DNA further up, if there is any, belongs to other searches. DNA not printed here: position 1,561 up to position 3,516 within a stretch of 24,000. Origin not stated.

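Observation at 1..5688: ATPase + two unknowns + two-HKD PLD nuclease operon: candidate uncharacterised defence system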

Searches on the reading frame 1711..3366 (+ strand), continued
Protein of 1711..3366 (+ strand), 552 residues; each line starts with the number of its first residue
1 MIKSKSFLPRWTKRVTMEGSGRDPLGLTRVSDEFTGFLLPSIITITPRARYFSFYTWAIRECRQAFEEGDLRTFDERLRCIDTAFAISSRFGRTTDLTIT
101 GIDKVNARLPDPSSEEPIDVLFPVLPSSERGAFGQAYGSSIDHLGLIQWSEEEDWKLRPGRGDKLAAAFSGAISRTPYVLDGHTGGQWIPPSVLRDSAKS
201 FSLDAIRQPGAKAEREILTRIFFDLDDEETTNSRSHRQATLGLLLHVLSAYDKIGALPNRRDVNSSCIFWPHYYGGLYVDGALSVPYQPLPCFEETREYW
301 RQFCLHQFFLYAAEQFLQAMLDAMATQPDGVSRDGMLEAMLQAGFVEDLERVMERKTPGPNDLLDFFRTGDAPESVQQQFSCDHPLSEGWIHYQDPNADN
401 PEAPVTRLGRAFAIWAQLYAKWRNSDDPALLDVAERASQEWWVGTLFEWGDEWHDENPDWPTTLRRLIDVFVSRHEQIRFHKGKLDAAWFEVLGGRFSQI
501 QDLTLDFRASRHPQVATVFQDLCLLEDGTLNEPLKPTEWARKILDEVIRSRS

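Call 44: search_protein_families(library=pfam, proteins=[L084:14230-18075:+, L040:4091-8560:+, L022:877-4359:+, L057:4427-9805:+, L077:4631-9850:+, L040:15936-18077:+, L060:16392-18014:+, L017:196-1056:+], max_evalue=0.001)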
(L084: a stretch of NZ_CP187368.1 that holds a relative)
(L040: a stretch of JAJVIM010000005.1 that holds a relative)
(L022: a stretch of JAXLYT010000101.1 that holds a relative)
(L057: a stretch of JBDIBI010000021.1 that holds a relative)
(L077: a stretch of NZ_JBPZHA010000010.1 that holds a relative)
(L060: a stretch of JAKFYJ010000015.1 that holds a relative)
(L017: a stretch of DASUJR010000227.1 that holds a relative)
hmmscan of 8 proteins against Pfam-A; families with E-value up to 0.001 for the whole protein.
L084:14230-18075:+ (1282 aa): 13 families
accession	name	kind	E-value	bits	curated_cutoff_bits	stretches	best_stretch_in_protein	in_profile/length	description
PF04851.21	ResIII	-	7.2e-34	117.5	22.5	1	394-541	4-164/164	Type III restriction enzyme, res subunit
PF11907.13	DUF3427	-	1.4e-18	67.6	27.7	1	1144-1265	126-245/280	Domain of unknown function (DUF3427)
PF13649.12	Methyltransf_25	-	5.7e-16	59.4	27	1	41-129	1-97/97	Methyltransferase domain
PF13489.12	Methyltransf_23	-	1.5e-13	51.3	27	1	20-132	5-115/164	Methyltransferase domain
PF08242.18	Methyltransf_12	-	5.2e-12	46.8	30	1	42-131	1-98/98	Methyltransferase domain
PF00271.37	Helicase_C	-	6.5e-12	46.1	23.5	1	618-714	11-108/110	Helicase conserved C-terminal domain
PF08241.18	Methyltransf_11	-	4.1e-11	43.8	21.2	1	42-132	1-94/95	Methyltransferase domain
PF13091.12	PLDc_2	-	4.1e-08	33.6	27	1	244-338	31-118/132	PLD-like domain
PF00270.35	DEAD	-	8.8e-08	32.5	26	1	395-542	1-163/167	DEAD/DEAH box helicase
PF00717.28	Peptidase_S24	-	1.3e-07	31.8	23.3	1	1013-1132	5-111/116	Peptidase S24-like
PF13847.12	Methyltransf_31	-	2.8e-05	24.3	27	1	37-133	3-109/145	Methyltransferase domain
PF18766.7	SWI2_SNF2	-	4.8e-05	23.6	26.7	1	403-542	8-158/221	SWI2/SNF2 ATPase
PF03848.20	TehB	-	0.00093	19.1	20.4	0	36-129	29-128/193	Tellurite resistance protein TehB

L040:4091-8560:+ (1490 aa): 3 families
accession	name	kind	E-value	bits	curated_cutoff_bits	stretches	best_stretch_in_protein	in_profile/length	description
PF07669.17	Eco57I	-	1.5e-19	71.1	25.3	1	631-1013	1-171/171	Eco57I restriction-modification methylase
PF20473.4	MmeI_Mtase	-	9.9e-08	31.9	27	1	575-654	14-86/259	MmeI, DNA-methyltransferase domain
PF02384.22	N6_Mtase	-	5.5e-05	23.1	20.4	0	583-653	49-100/311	N-6 DNA Methylase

L022:877-4359:+ (1161 aa): 3 families
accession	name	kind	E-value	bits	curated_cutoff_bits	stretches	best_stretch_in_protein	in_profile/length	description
PF00271.37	Helicase_C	-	1.4e-14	54.7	23.5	1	602-705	16-109/110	Helicase conserved C-terminal domain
PF00176.29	SNF2-rel_dom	-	6.5e-10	39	24.9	1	208-385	18-184/290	SNF2-related domain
PF04851.21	ResIII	-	0.00023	21.5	22.5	1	191-365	4-163/164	Type III restriction enzyme, res subunit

L057:4427-9805:+ (1793 aa): 4 families
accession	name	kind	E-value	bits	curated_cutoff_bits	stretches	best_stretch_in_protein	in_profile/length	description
PF00270.35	DEAD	-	7.2e-20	71.8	26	1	101-315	4-166/167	DEAD/DEAH box helicase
PF00271.37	Helicase_C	-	6.9e-13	49.3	23.5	1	1044-1114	39-109/110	Helicase conserved C-terminal domain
PF09369.15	MZB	-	1.7e-07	32.3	24.2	1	1617-1701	1-80/80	MrfA Zn-binding domain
PF04851.21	ResIII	-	2.1e-05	25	22.5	1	97-275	4-139/164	Type III restriction enzyme, res subunit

L077:4631-9850:+ (1740 aa): 8 families
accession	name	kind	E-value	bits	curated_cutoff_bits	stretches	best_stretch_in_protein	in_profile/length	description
PF00580.27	UvrD-helicase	-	8.3e-42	144.2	23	2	1207-1309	182-270/271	UvrD/REP helicase N-terminal domain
PF00270.35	DEAD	-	3.5e-28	98.9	26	1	319-488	3-166/167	DEAD/DEAH box helicase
PF00271.37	Helicase_C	-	3.8e-25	88.7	23.5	1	525-635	2-110/110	Helicase conserved C-terminal domain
PF13245.12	AAA_19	-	1.4e-22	80.7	25.1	1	1113-1295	3-134/134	AAA domain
PF13361.12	UvrD_C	-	2.3e-20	73.8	25.6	2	1524-1582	281-346/350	UvrD-like helicase C-terminal domain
PF13538.12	UvrD_C_2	-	1.3e-11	44.6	27.4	1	1536-1581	5-51/52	UvrD-like helicase C-terminal domain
PF01443.25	Viral_helicase1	-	3.5e-07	30.7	21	1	1530-1582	178-227/228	Viral superfamily 1 RNA helicase core domain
PF04851.21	ResIII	-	2.7e-05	24.6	22.5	0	329-448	22-139/164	Type III restriction enzyme, res subunit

L040:15936-18077:+ (714 aa): 9 families
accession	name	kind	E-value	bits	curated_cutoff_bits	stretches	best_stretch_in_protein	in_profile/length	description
PF13361.12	UvrD_C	-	7e-26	91.9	25.6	2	626-694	284-347/350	UvrD-like helicase C-terminal domain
PF00580.27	UvrD-helicase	-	8.3e-17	62.2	23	1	227-503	2-258/271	UvrD/REP helicase N-terminal domain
PF13245.12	AAA_19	-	1.2e-07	32.4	25.1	1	239-496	11-131/134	AAA domain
PF13538.12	UvrD_C_2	-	2.3e-07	31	27.4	0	632-655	4-27/52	UvrD-like helicase C-terminal domain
PF01443.25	Viral_helicase1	-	3.8e-07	30.6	21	0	455-540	59-139/228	Viral superfamily 1 RNA helicase core domain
PF13086.12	AAA_11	-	5.8e-06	26.7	27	1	225-320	1-93/257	AAA domain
PF05016.21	ParE_toxin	-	1.1e-05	26.3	23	1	12-86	8-88/89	ParE toxin of type II toxin-antitoxin system, parDE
PF13191.12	AAA_16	-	0.00035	21.5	32.6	0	241-310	26-98/167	AAA ATPase domain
PF13401.12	AAA_22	-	0.00076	20.2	27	0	239-284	5-43/130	AAA domain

L060:16392-18014:+ (541 aa): 3 families
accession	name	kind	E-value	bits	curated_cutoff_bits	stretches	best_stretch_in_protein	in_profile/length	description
PF00239.26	Resolvase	-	3e-39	134.9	23.3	1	19-170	2-144/145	Resolvase, N terminal domain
PF07508.19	Recombinase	-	3.8e-13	50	21.1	1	195-289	3-100/102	Recombinase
PF13408.12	Zn_ribbon_recom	-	9.8e-12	45.5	25.3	1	308-365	1-57/58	Recombinase zinc beta ribbon domain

L017:196-1056:+ (287 aa): 2 families
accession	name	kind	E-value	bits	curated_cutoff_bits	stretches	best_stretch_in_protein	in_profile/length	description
PF08401.16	ArdcN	-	1.9e-11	44.7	22.6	1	39-127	33-123/123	N-terminal domain of anti-restriction factor ArdC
PF06114.19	Peptidase_M78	-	0.0007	19.8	22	0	179-230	27-83/123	IrrE N-terminal-like domain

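Call 45: fold_search(model_id=the predicted structure, library=pdb)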
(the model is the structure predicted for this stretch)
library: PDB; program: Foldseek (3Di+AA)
matches with E <= 10: 283; with E <= 0.001: 0
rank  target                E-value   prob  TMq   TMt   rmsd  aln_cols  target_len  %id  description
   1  5d58                  1.3e-01  0.12  0.12  0.13  23.6       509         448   11  In meso in situ serial X-ray crystallography structure of the PepTSt-Ala-Phe complex at 100 K (released 2016-01-13)
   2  5oxn                  1.9e-01  0.08  0.11  0.12  25.0       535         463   10  PepTSt in complex with dipeptide Phe-Ala (released 2018-02-21)
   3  4u4v                  1.9e-01  0.07  0.10  0.12  26.6       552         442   11  Structure of a nitrate/nitrite antiporter NarK in apo inward-open state (released 2015-07-15)
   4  2xut_A                1.9e-01  0.06  0.10  0.11  24.8       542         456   10  Crystal structure of a proton dependent oligopeptide (POT) family transporter. (released 2010-12-15)
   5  8v3l_A                2.0e-01  0.06  0.10  0.06  25.2       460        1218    8  Microtubule inner proteins in the 48-nm doublet microtubule from the proximal region of Tetrahymena thermophila strain (released 2024-05-01)
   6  9giu                  3.1e-01  0.06  0.11  0.11  24.5       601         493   10  Cryo-EM structure of human SLC45A4 in detergent (released 2025-07-30)
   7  9j4r_A                3.6e-01  0.05  0.10  0.11  26.2       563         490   12  Cryo-EM structure of ferric ion importer, FbpBC, from Thermus thermophilus (released 2025-08-13)
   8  6nf4_A                4.1e-01  0.06  0.10  0.12  22.9       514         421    8  Structure of zebrafish Otop1 in nanodiscs (released 2019-06-05)
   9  5oxo                  4.9e-01  0.07  0.12  0.14  23.7       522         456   12  PepTSt apo structure (released 2018-02-21)
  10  4lep_A                4.9e-01  0.05  0.10  0.11  23.9       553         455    9  Structural insights into substrate recognition in proton dependent oligopeptide transporters (released 2013-07-10)
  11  1rw9                  5.1e-01  0.04  0.08  0.07  25.1       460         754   11  Crystal structure of the Arthrobacter aurescens chondroitin AC lyase (released 2004-04-13)
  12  6fmr                  5.3e-01  0.05  0.10  0.11  25.9       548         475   10  IMISX-EP of Se-PepTSt (released 2018-08-29)
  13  5oxm                  5.5e-01  0.05  0.11  0.13  25.0       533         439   10  PepTSt in complex with dipeptide Asp-Glu (released 2018-02-21)
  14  4lep_B                6.1e-01  0.04  0.10  0.11  23.8       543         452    9  Structural insights into substrate recognition in proton dependent oligopeptide transporters (released 2013-07-10)
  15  9b49_B                6.1e-01  0.04  0.10  0.12  24.8       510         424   13  K459Q variant of P. indica phosphate transporter (released 2025-03-26)
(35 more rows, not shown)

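Call 51: search_protein_families(library=padloc, alignment_id=A1, max_evalue=0.01)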
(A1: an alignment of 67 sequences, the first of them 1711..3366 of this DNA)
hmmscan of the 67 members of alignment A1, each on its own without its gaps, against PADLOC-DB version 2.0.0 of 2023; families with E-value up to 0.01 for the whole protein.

A. member 1, window:1711-3366:+ (552 aa): 1 family
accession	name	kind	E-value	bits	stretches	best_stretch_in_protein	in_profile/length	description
PDLC03828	ZacA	-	6.3e-06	24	1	19-68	28-75/396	-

B. families by the number of members that match (of 67 scanned): 2 families
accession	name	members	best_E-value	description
PDLC03828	ZacA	67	9.3e-12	-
PDLC03869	LmuC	1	0.0034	-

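Call 75: search_protein_representatives(alignment_id=A1)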
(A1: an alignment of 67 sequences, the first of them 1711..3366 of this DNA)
Query: 67 sequences, 553 profile positions. Proteins with E-value up to 0.001 (for the whole library): 2186; up to 1e-10: 1317; up to 1e-30: 374. The best 150 are listed.
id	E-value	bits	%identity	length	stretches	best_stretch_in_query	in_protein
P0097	1.4e-219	746.7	-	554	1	10-552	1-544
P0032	1.0e-216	737.3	-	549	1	1-552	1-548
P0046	1.6e-208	710.3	-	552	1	5-552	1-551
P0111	1.2e-205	700.7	-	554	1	4-550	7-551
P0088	1.8e-205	700.2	-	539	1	16-549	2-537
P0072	6.4e-205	698.3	-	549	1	4-552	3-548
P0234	8.4e-201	684.7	-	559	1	3-550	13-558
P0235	1.7e-200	683.7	-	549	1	5-549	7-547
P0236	2.3e-200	683.3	-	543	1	3-549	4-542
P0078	2.4e-200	683.2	-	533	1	3-549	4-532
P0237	9.3e-200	681.3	-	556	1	4-551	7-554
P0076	3.2e-199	679.5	-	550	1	4-550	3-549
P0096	1.6e-197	673.9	-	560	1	5-550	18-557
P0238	8.6e-195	664.9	-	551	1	1-551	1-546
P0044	9.3e-195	664.8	-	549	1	4-552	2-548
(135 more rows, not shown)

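Call 77: search_protein_families(library=pfam, proteins=[L050:10004-11647:+, L050:11637-14189:+, L062:9941-11623:+, L062:11623-14103:+, L061:9875-11578:+, L061:11593-14274:+, L040:9965-11680:+, L040:11676-14555:+, L038:3608-5323:+, L038:5328-7544:+], max_evalue=0.01)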
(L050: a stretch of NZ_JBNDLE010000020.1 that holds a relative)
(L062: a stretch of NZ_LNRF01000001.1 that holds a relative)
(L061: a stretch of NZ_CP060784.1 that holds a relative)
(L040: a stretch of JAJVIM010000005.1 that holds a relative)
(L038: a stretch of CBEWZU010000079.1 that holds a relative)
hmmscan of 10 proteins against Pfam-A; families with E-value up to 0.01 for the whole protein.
L050:10004-11647:+ (548 aa): 0 families

L050:11637-14189:+ (851 aa): 1 family
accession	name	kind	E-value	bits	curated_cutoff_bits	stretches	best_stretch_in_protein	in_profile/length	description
PF13091.12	PLDc_2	-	5.8e-06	26.6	27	0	80-124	76-115/132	PLD-like domain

L062:9941-11623:+ (561 aa): 0 families

L062:11623-14103:+ (827 aa): 2 families
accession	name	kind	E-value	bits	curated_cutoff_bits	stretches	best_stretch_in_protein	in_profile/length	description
PF13091.12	PLDc_2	-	4.2e-09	36.8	27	2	79-127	77-121/132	PLD-like domain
PF09565.16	RE_NgoFVII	-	0.003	17.3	23.8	0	273-323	92-139/162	NgoFVII restriction endonuclease N-terminal PLD domain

L061:9875-11578:+ (568 aa): 0 families

L061:11593-14274:+ (894 aa): 1 family
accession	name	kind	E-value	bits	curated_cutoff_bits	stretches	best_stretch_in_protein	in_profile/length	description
PF13091.12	PLDc_2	-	2.2e-06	28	27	0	19-130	11-121/132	PLD-like domain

L040:9965-11680:+ (572 aa): 0 families

L040:11676-14555:+ (960 aa): 2 families
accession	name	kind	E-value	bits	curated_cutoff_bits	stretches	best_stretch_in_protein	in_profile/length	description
PF13091.12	PLDc_2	-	7.7e-09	35.9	27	1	211-322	10-115/132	PLD-like domain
PF09565.16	RE_NgoFVII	-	0.0031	17.3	23.8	0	280-310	93-124/162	NgoFVII restriction endonuclease N-terminal PLD domain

L038:3608-5323:+ (572 aa): 0 families

L038:5328-7544:+ (739 aa): 2 families
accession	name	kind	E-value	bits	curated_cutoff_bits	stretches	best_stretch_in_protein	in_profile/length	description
PF13091.12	PLDc_2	-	2.5e-15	56.9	27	2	195-316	2-118/132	PLD-like domain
PF09565.16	RE_NgoFVII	-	0.00016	21.5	23.8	0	79-123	87-133/162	NgoFVII restriction endonuclease N-terminal PLD domain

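Call 78: search_dna_similar(query=window:1711-3366:+, collection=plasmids, mode=protein, max_rows=15)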
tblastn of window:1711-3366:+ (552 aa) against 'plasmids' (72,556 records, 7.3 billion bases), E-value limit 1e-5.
Records with a match: 5; places in all: 5; records where one place covers at least 80% of the query: 0.
Best place of each record, by identity: <60% 5.
By first word of the organism name: Roseovarius 1; Novosphingobium 1; Polaromonas 1; Sphingopyxis 1; Undibacterium 1.
By predicted mobility (MOB-suite, as given by PLSDB): non-mobilizable 3; conjugative 1; mobilizable 1.
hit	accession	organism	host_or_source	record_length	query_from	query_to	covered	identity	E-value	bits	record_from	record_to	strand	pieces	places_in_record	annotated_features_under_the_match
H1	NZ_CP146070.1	Roseovarius sp. S88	-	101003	8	361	64%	24.9%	5e-9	67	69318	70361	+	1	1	hypothetical protein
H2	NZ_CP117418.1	Novosphingobium humi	Single cell,Soil from military shooting ...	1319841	23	339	57%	26.5%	2e-7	62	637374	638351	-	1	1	none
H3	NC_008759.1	Polaromonas naphthalenivorans CJ2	-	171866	9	347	61%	24.5%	2e-7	62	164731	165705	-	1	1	hypothetical protein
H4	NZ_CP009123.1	Sphingopyxis fribergensis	soil sample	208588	7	303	54%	25.7%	3e-6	58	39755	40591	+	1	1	hypothetical protein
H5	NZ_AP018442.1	Undibacterium sp. YM2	-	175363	21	286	48%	26.1%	3e-7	61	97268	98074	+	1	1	hypothetical protein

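Call 80: get_annotated_region(hit=H3, flank=7000)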
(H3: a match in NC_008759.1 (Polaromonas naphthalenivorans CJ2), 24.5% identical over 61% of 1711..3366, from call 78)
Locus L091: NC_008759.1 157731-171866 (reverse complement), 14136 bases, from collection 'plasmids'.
description: Polaromonas naphthalenivorans CJ2 plasmid pPNAP03, complete sequence
organism: Polaromonas naphthalenivorans CJ2 (NCBI taxid 365044)
taxonomy: Bacteria; Pseudomonadota; Betaproteobacteria; Burkholderiales; Comamonadaceae; Polaromonas; Polaromonas naphthalenivorans; Polaromonas naphthalenivorans CJ2
host: -; source: -; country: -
typing (MOB-suite, as given by PLSDB): non-mobilizable; replicon rep_cluster_29
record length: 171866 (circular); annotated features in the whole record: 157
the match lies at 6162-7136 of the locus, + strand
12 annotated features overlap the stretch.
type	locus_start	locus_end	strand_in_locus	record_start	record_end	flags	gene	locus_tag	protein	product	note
CDS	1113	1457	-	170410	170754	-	-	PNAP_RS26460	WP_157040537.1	hypothetical protein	-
CDS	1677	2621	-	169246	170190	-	-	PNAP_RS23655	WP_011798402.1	hypothetical protein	-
CDS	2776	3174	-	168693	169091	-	-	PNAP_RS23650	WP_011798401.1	GreA/GreB family elongation factor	GO:0032784 - regulation of DNA-templated transcription elongation [Evidence IEA]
CDS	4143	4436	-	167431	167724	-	-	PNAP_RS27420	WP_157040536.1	hypothetical protein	-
CDS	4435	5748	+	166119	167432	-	-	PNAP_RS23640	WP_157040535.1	replication-relaxation family protein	-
CDS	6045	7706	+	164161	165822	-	-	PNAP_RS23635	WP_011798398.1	hypothetical protein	-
CDS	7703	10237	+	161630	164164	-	-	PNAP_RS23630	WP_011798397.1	hypothetical protein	-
CDS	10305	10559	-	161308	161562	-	-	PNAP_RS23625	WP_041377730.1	hypothetical protein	-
CDS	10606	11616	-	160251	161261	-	-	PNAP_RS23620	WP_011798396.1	hypothetical protein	-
CDS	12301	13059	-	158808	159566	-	-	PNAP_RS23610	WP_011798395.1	hypothetical protein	-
CDS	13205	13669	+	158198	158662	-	-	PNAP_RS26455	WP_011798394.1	topoisomerase DNA-binding C4 zinc finger domain-containing protein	GO:0006265 - DNA topological change [Evidence IEA]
CDS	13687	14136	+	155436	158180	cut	-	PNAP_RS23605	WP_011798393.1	UvrD-helicase domain-containing protein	-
